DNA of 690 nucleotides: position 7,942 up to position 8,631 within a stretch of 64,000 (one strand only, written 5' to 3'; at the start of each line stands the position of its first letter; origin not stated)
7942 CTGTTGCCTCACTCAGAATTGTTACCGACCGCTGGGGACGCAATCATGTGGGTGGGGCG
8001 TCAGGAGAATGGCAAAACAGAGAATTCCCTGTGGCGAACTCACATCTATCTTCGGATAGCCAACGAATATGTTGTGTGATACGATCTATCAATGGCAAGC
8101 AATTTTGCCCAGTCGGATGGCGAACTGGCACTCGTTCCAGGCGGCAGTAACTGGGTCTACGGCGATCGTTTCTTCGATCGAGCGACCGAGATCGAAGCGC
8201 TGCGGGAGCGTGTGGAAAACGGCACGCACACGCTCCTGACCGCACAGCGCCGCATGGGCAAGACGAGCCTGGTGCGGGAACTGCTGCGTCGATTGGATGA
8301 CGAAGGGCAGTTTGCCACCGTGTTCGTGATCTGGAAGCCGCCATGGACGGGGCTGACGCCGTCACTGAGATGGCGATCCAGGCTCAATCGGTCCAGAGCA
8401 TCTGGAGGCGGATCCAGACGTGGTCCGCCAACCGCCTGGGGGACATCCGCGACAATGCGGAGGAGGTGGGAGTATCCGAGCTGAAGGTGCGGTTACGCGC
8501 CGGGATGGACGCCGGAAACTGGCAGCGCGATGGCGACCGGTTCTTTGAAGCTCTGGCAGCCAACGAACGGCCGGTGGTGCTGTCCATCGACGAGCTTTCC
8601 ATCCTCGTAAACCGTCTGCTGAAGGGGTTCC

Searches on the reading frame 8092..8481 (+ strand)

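Call 35: search_protein_families(library=pfam, proteins=[window:8092-8481:+], max_evalue=0.01)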
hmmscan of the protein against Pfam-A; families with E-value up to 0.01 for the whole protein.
window:8092-8481:+ (130 aa): 2 families
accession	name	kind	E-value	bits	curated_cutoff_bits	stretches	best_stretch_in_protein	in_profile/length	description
PF01637.24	ATPase_2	-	1.2e-05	25.7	33.2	1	27-79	1-54/225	ATPase domain predominantly from Archaea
PF13191.12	AAA_16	-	0.00015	22.7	32.6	1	27-75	2-56/167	AAA ATPase domain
